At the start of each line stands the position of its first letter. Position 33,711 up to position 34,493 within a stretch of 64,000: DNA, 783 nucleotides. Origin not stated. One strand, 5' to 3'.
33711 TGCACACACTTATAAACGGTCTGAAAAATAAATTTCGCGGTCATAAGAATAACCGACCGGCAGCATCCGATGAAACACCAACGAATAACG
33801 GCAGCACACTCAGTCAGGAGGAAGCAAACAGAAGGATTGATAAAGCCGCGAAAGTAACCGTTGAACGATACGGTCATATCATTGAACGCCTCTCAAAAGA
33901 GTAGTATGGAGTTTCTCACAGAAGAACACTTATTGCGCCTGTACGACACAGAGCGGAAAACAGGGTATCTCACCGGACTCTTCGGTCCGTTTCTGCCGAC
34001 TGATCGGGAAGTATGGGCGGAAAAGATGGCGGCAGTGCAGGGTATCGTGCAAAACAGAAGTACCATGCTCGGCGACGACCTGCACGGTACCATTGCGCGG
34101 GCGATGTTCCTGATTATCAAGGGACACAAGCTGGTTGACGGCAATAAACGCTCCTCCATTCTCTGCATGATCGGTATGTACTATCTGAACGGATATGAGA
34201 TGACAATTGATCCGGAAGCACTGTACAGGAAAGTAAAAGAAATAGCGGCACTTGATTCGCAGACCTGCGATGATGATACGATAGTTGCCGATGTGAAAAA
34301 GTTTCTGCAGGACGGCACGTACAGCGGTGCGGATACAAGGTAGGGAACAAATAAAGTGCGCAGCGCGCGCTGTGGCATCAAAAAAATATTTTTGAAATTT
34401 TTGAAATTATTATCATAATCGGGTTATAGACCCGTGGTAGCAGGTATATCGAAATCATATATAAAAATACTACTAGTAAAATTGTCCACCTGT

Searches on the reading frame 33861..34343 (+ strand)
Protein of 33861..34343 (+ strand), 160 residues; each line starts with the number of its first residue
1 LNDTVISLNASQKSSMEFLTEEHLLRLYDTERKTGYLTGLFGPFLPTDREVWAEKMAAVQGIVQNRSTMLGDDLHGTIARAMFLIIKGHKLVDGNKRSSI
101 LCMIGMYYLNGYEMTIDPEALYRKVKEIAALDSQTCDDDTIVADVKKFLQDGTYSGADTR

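Call 11: search_protein_families(library=pfam, proteins=[window:33861-34343:+], max_evalue=0.01)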
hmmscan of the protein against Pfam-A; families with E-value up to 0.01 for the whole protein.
window:33861-34343:+ (160 aa): 1 family
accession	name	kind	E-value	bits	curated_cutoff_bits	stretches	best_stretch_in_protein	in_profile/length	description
PF02661.23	Fic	-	0.00052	21.2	24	1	74-104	60-90/93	Fic/DOC family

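Call 50: search_protein_families(library=pfam, proteins=[window:33906-34340:+], max_evalue=1)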
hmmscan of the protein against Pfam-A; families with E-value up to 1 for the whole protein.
window:33906-34340:+ (145 aa): 1 family
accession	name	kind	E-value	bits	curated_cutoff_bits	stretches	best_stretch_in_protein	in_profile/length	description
PF02661.23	Fic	-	0.00039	21.6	24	1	58-89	59-90/93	Fic/DOC family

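Call 76: find_encoding_contigs(protein=window:33906-34343:+, flank=10000, max_places=6)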
Protein window:33906-34343:+ (145 aa): no gene with exactly this product is on record in the collection.
